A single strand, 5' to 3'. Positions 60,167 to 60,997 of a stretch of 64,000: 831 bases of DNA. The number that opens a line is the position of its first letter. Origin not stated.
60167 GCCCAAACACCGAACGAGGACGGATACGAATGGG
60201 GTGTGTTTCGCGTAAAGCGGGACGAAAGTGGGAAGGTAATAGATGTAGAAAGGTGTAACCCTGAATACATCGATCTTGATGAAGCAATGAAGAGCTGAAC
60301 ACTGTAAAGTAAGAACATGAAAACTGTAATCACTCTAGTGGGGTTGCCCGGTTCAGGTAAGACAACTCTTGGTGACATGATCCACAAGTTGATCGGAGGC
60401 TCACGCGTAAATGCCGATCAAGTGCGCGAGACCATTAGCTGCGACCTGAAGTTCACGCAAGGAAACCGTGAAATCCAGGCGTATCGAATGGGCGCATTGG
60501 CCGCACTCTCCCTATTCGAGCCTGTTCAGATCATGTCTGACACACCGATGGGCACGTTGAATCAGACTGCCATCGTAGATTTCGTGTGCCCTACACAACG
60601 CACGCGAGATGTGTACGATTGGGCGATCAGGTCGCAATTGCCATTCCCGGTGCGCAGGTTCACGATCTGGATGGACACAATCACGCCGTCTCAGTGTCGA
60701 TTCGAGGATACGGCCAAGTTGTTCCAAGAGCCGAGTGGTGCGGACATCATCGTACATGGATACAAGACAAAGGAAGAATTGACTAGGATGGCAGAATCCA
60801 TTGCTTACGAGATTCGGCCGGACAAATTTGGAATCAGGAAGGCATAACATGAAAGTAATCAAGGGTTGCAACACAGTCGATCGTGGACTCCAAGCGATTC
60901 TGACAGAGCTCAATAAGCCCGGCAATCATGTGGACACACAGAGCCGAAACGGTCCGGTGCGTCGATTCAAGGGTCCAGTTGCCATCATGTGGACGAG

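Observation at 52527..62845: Candidate new DNA hypermodification system: hydroxymethyluracil plus glycosylation plus sulfation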

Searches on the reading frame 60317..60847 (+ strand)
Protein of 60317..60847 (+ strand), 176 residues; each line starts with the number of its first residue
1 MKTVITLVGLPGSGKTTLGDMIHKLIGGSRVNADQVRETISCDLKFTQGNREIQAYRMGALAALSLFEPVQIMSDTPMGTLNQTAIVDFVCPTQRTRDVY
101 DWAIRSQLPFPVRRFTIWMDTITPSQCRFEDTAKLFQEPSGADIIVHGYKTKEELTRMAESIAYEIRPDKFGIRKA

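Call 4: search_protein_families(library=pfam, proteins=[window:60317-60847:+], max_evalue=0.01)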
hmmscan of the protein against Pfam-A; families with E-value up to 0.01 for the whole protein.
window:60317-60847:+ (176 aa): 3 families
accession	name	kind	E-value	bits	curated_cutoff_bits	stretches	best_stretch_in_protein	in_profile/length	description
PF01583.26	APS_kinase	-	2.8e-06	27.9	21.1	1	3-137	3-124/152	Adenylylsulphate kinase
PF13671.12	AAA_33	-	6.9e-06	26.8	27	1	4-66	1-67/143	AAA domain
PF13238.12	AAA_18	-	0.0013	19.6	29.4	1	5-57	1-55/128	AAA domain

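Call 29: search_protein_families(library=ncbifam, proteins=[window:60317-60847:+], max_evalue=0.01)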
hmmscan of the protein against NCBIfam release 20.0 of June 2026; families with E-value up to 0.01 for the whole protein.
window:60317-60847:+ (176 aa): 8 families
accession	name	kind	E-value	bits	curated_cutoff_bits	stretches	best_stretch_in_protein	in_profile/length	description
NF002059.0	PRK00889.1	subfamily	6.4e-05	22.7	244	1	3-64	6-72/177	adenylyl-sulfate kinase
TIGR00455.1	apsK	equivalog_domain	0.00013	21.7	138.7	1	3-64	19-85/184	adenylyl-sulfate kinase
NF040667.1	hom_kin_desulfo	exception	0.00019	21.4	197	1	4-39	2-37/163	homoserine kinase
NF003013.0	PRK03846.1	subfamily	0.00058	19.6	163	1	3-64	29-95/202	adenylyl-sulfate kinase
NF004035.0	PRK05506.1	subfamily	0.0012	17.1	715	1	3-138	461-582/632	bifunctional sulfate adenylyltransferase subunit 1/adenylylsulfate kinase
NF004040.0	PRK05537.1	equivalog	0.0022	16.5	669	1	5-62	399-462/572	bifunctional sulfate adenylyltransferase/adenylylsulfate kinase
TIGR02173.1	cyt_kin_arch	equivalog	0.003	17.6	102.1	1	4-39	2-37/169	(d)CMP kinase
NF006015.0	PRK08154.1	subfamily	0.0042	16.3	204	1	3-32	137-166/314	anaerobic benzoate catabolism transcriptional regulator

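Call 41: search_solved_structures(query=window:60317-60847:+, max_evalue=1, show_alignments=2)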
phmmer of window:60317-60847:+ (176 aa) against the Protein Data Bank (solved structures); distinct sequences matched with E-value up to 1: 20.
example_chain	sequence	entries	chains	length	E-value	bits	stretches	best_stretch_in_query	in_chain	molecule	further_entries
6c2u_A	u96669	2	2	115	0.0015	21.5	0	4-39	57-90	phosphate-loop protein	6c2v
9d8a_A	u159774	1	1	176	0.0048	19.9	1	4-45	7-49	Rhizopus azygosporus Kinase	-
1l4u_A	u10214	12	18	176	0.018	18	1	6-55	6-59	SHIKIMATE KINASE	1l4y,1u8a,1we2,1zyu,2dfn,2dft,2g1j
2iyq_A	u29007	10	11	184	0.02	17.9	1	6-55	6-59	SHIKIMATE KINASE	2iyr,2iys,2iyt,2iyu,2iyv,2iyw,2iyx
6b8v_A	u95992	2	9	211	0.025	17.6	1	5-65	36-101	Adenylylsulfate kinase | Adenylyl-sulfate kinase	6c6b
2yvu_A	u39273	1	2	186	0.048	16.7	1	4-64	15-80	Probable adenylyl-sulfate kinase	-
3cr7_A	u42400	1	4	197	0.069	16.2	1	5-64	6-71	Adenylyl-sulfate kinase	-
1d6j_A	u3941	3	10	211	0.082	15.9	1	5-64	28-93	ADENOSINE-5'PHOSPHOSULFATE KINASE | Adenylylsulfate kinase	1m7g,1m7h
9drz_A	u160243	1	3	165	0.085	15.9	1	3-43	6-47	p-loop containing nucleoside triphosphatehydrolase protein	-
8i1n_A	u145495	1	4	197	0.2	14.7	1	5-64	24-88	Bifunctional 3'-phosphoadenosine 5'-phosphosulfate synthase 2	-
2ax4_A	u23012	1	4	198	0.2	14.7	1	5-64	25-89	Bifunctional 3'-phosphoadenosine 5'-phosphosulfate synthetase 2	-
8i1o_A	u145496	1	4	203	0.21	14.6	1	5-64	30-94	Bifunctional 3'-phosphoadenosine 5'-phosphosulfate synthase 2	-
1xew_X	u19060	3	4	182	0.23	14.5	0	5-52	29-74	SMC protein | Chromosome segregation protein smc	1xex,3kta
5cb6_A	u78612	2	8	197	0.26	14.3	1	4-67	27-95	Probable adenylyl-sulfate kinase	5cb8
3uie_A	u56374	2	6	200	0.33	14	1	4-64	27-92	Adenylyl-sulfate kinase 1, chloroplastic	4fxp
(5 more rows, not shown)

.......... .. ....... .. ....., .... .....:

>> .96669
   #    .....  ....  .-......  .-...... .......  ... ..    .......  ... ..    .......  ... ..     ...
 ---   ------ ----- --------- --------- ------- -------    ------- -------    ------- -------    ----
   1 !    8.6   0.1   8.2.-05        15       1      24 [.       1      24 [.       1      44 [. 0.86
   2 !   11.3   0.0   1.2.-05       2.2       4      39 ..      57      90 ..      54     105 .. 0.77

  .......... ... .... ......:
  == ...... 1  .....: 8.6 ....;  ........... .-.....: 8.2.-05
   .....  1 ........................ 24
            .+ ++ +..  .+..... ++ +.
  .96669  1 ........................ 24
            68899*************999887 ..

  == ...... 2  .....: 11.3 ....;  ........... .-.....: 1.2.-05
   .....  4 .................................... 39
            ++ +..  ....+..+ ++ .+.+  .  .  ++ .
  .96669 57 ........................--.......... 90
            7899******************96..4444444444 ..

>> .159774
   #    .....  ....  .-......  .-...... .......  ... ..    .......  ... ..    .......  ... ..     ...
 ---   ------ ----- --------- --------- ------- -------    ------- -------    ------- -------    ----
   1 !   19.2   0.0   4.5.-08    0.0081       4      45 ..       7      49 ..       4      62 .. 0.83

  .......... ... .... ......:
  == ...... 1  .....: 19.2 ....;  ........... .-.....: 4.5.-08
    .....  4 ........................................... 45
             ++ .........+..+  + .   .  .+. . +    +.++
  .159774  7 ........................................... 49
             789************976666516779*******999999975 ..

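Call 44: find_homologous_proteins(query=window:60317-60847:+, max_evalue=0.001)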
Query window:60317-60847:+ (176 aa): 78 proteins with E <= 0.001 among 187 candidates.
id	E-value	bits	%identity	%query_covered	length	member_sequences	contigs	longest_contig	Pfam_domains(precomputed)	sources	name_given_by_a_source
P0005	5.2e-113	392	100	100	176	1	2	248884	PF13671.13,PF01583.27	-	-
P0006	2.1e-93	329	80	99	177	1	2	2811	PF01583.27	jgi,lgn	jgi:adenylylsulfate kinase-like enzyme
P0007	1.1e-84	300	73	99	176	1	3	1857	PF13671.13,PF01583.27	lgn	-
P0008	2.2e-80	286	69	99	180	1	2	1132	-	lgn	-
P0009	6.4e-79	282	71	99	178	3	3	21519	PF13671.13,PF01583.27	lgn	-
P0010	4.3e-73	263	69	97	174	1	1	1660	-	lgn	-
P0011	6.6e-73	262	70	96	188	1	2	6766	PF01583.27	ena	-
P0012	9.2e-71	255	69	96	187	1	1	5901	PF01583.27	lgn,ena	-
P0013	2.5e-67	244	66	96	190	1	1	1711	PF13671.13,PF01583.27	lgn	-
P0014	9.5e-66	239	63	97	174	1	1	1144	PF01583.27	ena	-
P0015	1.0e-58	216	60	95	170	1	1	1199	PF13671.13,PF01583.27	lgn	-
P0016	2.5e-57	211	62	94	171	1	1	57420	PF13671.13,PF01583.27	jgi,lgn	jgi:adenylylsulfate kinase-like enzyme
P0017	3.9e-55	204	60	92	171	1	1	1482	PF13671.13,PF01583.27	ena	-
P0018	1.4e-53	199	53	93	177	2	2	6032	PF13671.13,PF01583.27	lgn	-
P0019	2.2e-52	195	57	94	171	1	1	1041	PF13671.13,PF01583.27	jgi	jgi:adenylylsulfate kinase-like enzyme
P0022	3.4e-42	162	47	94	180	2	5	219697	PF13671.13,PF01583.27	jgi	jgi:adenylylsulfate kinase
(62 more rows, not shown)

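Call 45: find_encoding_contigs(protein=P0016, flank=10000, max_places=2)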
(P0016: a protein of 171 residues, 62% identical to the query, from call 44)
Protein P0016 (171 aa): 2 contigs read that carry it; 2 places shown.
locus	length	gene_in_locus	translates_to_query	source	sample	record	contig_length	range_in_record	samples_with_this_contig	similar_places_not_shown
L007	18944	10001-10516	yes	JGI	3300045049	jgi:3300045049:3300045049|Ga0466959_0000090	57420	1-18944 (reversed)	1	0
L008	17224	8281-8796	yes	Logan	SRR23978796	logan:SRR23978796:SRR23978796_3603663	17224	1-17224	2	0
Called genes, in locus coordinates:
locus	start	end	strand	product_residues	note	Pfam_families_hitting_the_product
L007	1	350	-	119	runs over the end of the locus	-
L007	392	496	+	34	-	-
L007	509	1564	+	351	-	PF13155:Toprim_2 (weak)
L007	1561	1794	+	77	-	-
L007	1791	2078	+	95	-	-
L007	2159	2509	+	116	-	-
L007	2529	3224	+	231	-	PF20691:TAGT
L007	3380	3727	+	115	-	-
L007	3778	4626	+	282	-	-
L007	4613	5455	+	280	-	PF03567:Sulfotransfer_2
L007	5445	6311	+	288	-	PF20691:TAGT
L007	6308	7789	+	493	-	-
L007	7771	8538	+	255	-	-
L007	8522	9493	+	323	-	PF18723:HMUDK_hel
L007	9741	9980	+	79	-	-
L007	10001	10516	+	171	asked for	PF01583:APS_kinase (weak), PF13671:AAA_33 (weak)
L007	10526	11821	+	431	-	PF00303:Thymidylat_synt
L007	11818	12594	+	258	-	-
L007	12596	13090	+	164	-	-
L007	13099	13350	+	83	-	-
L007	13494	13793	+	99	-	-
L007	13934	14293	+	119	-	PF00782:DSPc, PF22785:Tc-R-P (faint)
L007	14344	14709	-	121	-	-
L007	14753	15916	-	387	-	PF02655:ATP-grasp_3 (weak)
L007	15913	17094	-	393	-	-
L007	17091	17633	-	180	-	-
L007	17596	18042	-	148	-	PF00583:Acetyltransf_1 (weak)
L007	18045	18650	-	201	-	-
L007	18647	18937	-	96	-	-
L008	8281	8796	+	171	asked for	PF01583:APS_kinase (weak), PF13671:AAA_33 (weak)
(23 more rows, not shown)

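Call 46: find_encoding_contigs(protein=P0022, flank=10000, max_places=2)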
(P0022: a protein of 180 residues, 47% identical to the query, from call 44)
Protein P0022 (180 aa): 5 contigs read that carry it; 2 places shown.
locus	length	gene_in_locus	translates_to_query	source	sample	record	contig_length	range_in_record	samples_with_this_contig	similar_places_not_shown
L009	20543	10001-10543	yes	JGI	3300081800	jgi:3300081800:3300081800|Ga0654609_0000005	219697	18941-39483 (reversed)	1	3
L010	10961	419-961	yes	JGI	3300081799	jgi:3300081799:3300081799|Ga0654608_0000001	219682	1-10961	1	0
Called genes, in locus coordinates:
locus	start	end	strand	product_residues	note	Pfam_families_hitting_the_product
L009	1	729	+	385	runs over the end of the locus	-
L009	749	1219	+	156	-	PF00293:NUDIX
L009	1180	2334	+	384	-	PF01266:DAO (weak), PF13450:NAD_binding_8, PF03275:GLF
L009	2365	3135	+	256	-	PF03567:Sulfotransfer_2 (faint)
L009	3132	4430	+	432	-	-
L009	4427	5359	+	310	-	-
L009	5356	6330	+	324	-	PF18723:HMUDK_hel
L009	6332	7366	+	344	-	PF00106:adh_short (weak), PF01073:3Beta_HSD, PF01370:Epimerase, PF02719:Polysacc_synt_2, PF04321:RmlD_sub_bind, PF07993:NAD_binding_4 (faint), PF16363:GDP_Man_Dehyd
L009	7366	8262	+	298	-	PF01636:APH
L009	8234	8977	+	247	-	-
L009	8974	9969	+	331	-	PF01073:3Beta_HSD, PF01370:Epimerase, PF04321:RmlD_sub_bind, PF13460:NAD_binding_10, PF16363:GDP_Man_Dehyd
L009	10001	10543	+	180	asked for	PF01583:APS_kinase (faint), PF13671:AAA_33 (weak)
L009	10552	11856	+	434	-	PF00303:Thymidylat_synt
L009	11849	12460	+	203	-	-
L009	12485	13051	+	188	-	-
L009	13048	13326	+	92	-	-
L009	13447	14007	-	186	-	PF23474:Acb1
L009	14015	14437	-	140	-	-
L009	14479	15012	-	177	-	PF05118:Asp_Arg_Hydrox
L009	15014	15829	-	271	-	-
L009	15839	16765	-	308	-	PF01370:Epimerase, PF04321:RmlD_sub_bind, PF16363:GDP_Man_Dehyd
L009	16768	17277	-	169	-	-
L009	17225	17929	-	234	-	-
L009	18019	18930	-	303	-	-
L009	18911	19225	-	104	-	-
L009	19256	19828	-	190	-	PF11860:Muramidase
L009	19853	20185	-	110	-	-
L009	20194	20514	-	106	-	-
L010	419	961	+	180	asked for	PF01583:APS_kinase (faint), PF13671:AAA_33 (weak)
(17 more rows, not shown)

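Call 47: find_encoding_contigs(protein=P0009, flank=10000, max_places=2)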
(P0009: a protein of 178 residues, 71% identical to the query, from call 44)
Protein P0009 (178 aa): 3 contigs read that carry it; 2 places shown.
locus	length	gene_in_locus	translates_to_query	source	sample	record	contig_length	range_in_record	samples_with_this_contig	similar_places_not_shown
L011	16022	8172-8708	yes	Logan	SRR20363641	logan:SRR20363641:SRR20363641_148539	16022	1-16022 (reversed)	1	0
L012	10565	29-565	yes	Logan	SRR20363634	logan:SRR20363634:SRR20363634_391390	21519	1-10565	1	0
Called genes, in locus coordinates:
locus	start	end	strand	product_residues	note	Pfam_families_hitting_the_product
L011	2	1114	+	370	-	?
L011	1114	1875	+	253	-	PF03567:Sulfotransfer_2 (weak)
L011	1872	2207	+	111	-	-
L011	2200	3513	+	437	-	-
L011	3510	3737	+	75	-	-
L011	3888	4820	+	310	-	-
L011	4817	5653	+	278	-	PF01636:APH (weak), PF19974:TCAD9 (weak)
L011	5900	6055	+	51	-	-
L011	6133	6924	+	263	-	-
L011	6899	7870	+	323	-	PF18723:HMUDK_hel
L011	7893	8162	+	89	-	-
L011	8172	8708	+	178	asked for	PF01583:APS_kinase (faint), PF13671:AAA_33 (faint)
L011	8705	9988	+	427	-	PF00303:Thymidylat_synt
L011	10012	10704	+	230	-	-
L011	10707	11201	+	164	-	-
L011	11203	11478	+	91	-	-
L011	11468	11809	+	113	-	-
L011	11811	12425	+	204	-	-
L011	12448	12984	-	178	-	PF13412:HTH_24 (weak)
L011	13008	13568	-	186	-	-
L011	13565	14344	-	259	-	PF00487:FA_desaturase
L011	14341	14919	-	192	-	-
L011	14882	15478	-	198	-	-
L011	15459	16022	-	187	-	?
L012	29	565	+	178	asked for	PF01583:APS_kinase (faint), PF13671:AAA_33 (faint)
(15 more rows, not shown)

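Call 61: search_dna_similar(query=window:60317-60847:+, collection=phages, mode=protein, max_rows=25, max_evalue=0.001)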
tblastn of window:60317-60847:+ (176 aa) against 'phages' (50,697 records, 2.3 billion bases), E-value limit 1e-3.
Records with a match: 16; places in all: 16; records where one place covers at least 80% of the query: 14.
Best place of each record, by identity: <60% 16.
By first word of the organism name: Xylella 6; Ralstonia 3; Stenotrophomonas 3; Xanthomonas 2; Clavibacter 1; uncultured 1.
By host as written in the record: - 6; Xylella fastidiosa 4; Stenotrophomonas maltophilia 2; Ralstonia solanacearum 1; Stenotrophomonas maltophilia D1571 1; Clavibacter michiganensis subsp. michiganensis 1; Xanthomonas campestris pv. campestris str. 8004 1.
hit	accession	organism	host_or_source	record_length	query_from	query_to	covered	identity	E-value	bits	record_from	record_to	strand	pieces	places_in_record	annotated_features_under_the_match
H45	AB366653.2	Ralstonia phage phiRSL1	-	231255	1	166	94%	36.7%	1e-17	85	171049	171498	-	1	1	adenosine 5'-phosphosulfate kinase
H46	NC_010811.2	Ralstonia phage phiRSL1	-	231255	1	166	94%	36.7%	1e-17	85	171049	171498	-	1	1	adenosine 5'-phosphosulfate kinase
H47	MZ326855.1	Stenotrophomonas phage Suzuki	Stenotrophomonas maltophilia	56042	1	166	94%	31.3%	3e-12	69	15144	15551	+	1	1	hypothetical protein (x2)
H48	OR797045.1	Stenotrophomonas phage vB_SmaS_Bhz60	Stenotrophomonas maltophilia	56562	1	166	94%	31.3%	6e-12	68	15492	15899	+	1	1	kinase | putative riboflavin biosynthesis protein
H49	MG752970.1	Ralstonia phage RsoM2USA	Ralstonia solanacearum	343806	5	144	80%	36.4%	2e-14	76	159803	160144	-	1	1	hypothetical protein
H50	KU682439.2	Stenotrophomonas phage vB_SmaS-DLP_6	Stenotrophomonas maltophilia D1571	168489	5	149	82%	34.9%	4e-11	66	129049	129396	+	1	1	hypothetical protein (x2)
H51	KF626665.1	Xylella phage Sano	Xylella fastidiosa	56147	1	166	94%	30.1%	9e-12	68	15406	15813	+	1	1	hypothetical protein (x2)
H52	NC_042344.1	Xylella phage Sano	Xylella fastidiosa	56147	1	166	94%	30.1%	9e-12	68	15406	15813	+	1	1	kinase | hypothetical protein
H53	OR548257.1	Clavibacter phage 33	Clavibacter michiganensis subsp. ...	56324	1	166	94%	30.1%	2e-10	64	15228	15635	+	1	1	kinase | hypothetical protein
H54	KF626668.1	Xylella phage Salvo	Xylella fastidiosa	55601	5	164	91%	30.6%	3e-11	67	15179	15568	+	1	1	hypothetical protein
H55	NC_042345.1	Xylella phage Salvo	Xylella fastidiosa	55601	5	164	91%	30.6%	3e-11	67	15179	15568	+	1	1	kinase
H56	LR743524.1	Xylella phage Bacata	Phage obtained on X. albilineans after ...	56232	1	164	93%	29.3%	4e-10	63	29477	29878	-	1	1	Adenylylsulfate kinase | Uncharacterized domain COG3236 / GTPcyclohydrolase II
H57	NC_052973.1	Xylella phage Bacata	Phage obtained on X. albilineans after ...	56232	1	164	93%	29.3%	4e-10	63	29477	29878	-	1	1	kinase | Uncharacterized domain COG3236 / GTPcyclohydrolase II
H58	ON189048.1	Xanthomonas phage Seregon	-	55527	1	164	93%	29.3%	2e-9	61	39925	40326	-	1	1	hypothetical protein (x2)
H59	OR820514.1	Xanthomonas phage AhaSv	Xanthomonas campestris pv. campestris ...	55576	1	164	93%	28.7%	3e-9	61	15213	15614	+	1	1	hypothetical protein (x2)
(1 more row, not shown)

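Call 65: search_protein_families(library=pfam, proteins=[L009:3132-4430:+, L009:4427-5359:+, L011:2200-3513:+, L011:3888-4820:+, L007:3778-4626:+], max_evalue=1)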
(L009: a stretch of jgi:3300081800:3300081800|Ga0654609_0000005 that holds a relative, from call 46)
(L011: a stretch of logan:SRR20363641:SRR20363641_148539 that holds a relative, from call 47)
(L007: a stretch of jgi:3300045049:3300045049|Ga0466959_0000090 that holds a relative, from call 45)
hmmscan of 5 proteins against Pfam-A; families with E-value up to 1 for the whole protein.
L009:3132-4430:+ (432 aa): 1 family
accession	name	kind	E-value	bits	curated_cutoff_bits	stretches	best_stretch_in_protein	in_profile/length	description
PF00534.26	Glycos_transf_1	-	0.011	15.7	26.4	1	189-371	7-171/172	Glycosyl transferases group 1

L009:4427-5359:+ (310 aa): 1 family
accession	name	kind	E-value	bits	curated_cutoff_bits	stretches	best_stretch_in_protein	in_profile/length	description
PF20691.3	TAGT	-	1.3e-05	25.7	27.5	1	4-193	4-194/205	TET-Associated Glycosyltransferase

L011:2200-3513:+ (437 aa): 3 families
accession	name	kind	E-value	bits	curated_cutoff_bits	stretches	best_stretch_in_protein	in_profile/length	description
PF13692.12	Glyco_trans_1_4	-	0.0028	18.4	27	1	204-353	9-138/142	Glycosyl transferases group 1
PF13439.12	Glyco_transf_4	-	0.0037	17.7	28.5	1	16-139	1-107/170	Glycosyltransferase Family 4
PF13579.12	Glyco_trans_4_4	-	0.08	13.7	29.7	1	17-102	1-75/158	Glycosyl transferase 4-like domain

L011:3888-4820:+ (310 aa): 1 family
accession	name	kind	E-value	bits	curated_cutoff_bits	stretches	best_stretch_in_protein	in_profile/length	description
PF20691.3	TAGT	-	5.5e-05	23.6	27.5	1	4-183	4-183/205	TET-Associated Glycosyltransferase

L007:3778-4626:+ (282 aa): 1 family
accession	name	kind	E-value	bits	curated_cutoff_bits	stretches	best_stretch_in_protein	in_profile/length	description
PF20691.3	TAGT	-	0.045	14.1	27.5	1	9-83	27-104/205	TET-Associated Glycosyltransferase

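Call 67: predict_structure(alignment_id=A1)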
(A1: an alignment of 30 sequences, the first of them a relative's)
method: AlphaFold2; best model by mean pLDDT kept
length: 176 residues; sequences in the alignment: 30
mean_pLDDT: 90.5   pTM: 0.86
mean pLDDT of the five models: 90.5, 90.3, 89.4, 89.0, 88.7
residues with pLDDT >= 90: 127; 70-90: 45; 50-70: 4; < 50: 0
segments of 3 or more residues with pLDDT < 50: none
pLDDT, mean of each block of 10 residues (from residue 1): 95 94 95 92 90 95 90 74 90 90 94 95 90 90 91 94 91 71
secondary structure, 60 per line:
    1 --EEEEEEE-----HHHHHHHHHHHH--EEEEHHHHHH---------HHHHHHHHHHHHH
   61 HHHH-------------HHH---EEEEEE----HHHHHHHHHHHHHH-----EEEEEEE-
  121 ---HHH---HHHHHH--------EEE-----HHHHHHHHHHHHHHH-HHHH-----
elements in order: E3-9 H15-26 E29-32 H33-38 H48-64 E84-89 H94-107 E113-119 H130-135 E144-146 H152-166 H168-171

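Call 71: fold_search(model_id=the predicted structure, library=pdb)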
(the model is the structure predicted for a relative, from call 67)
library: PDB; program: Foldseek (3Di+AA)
matches with E <= 10: 500; with E <= 0.001: 179
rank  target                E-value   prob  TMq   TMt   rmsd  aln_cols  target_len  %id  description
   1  3cr7_B                1.9e-08  1.00  0.67  0.65   4.7       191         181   18  Crystal structure of N-terminal truncation of APS Kinase from Penicillium chrysogenum: Ternary structure with ADP and  (released 2009-02-17)
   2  1m7h_A                4.6e-08  1.00  0.69  0.60   3.8       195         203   18  Crystal Structure of APS kinase from Penicillium Chrysogenum: Structure with APS soaked out of one dimer (released 2002-11-27)
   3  4fxp_A                5.5e-08  1.00  0.64  0.59   5.0       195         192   22  Crystal structure of adenosine 5'-phosphosulfate kinase from Arabidopsis thaliana in Complex with Sulfate and APS (released 2012-07-25)
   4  2ofw_C                6.6e-08  1.00  0.65  0.57   4.5       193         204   14  Crystal structure of the APSK domain of human PAPSS1 complexed with 2 APS molecules (released 2007-04-10)
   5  3cr7_A                7.0e-08  1.00  0.66  0.65   4.7       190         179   18  Crystal structure of N-terminal truncation of APS Kinase from Penicillium chrysogenum: Ternary structure with ADP and  (released 2009-02-17)
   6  1m7g_B                7.4e-08  1.00  0.67  0.65   4.1       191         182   19  Crystal structure of APS kinase from Penicillium Chrysogenum: Ternary structure with ADP and APS (released 2002-11-27)
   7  1m7h_C                7.4e-08  1.00  0.65  0.57   4.1       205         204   18  Crystal Structure of APS kinase from Penicillium Chrysogenum: Structure with APS soaked out of one dimer (released 2002-11-27)
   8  1d6j_A                7.9e-08  1.00  0.64  0.64   3.5       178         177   18  CRYSTAL STRUCTURE OF ADENOSINE 5'-PHOSPHOSULFATE (APS) KINASE FROM PENICILLIUM CHRYSOGENUM (released 2000-02-23)
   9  3cr7_D                7.9e-08  1.00  0.67  0.65   4.7       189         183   18  Crystal structure of N-terminal truncation of APS Kinase from Penicillium chrysogenum: Ternary structure with ADP and  (released 2009-02-17)
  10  1m7g_A                8.4e-08  1.00  0.64  0.55   4.4       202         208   18  Crystal structure of APS kinase from Penicillium Chrysogenum: Ternary structure with ADP and APS (released 2002-11-27)
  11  1m7g_D                9.5e-08  1.00  0.66  0.64   4.4       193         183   18  Crystal structure of APS kinase from Penicillium Chrysogenum: Ternary structure with ADP and APS (released 2002-11-27)
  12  2ofw_B                9.5e-08  1.00  0.67  0.62   4.5       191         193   16  Crystal structure of the APSK domain of human PAPSS1 complexed with 2 APS molecules (released 2007-04-10)
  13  2ofw_E                9.5e-08  1.00  0.68  0.59   4.2       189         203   14  Crystal structure of the APSK domain of human PAPSS1 complexed with 2 APS molecules (released 2007-04-10)
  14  3uie_A                9.5e-08  1.00  0.65  0.60   4.9       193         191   21  Crystal structure of adenosine 5'-phosphosulfate kinase from Arabidopsis Thaliana in Complex with AMPPNP and APS (released 2012-01-25)
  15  4fxp_B                1.0e-07  1.00  0.66  0.59   4.5       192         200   22  Crystal structure of adenosine 5'-phosphosulfate kinase from Arabidopsis thaliana in Complex with Sulfate and APS (released 2012-07-25)
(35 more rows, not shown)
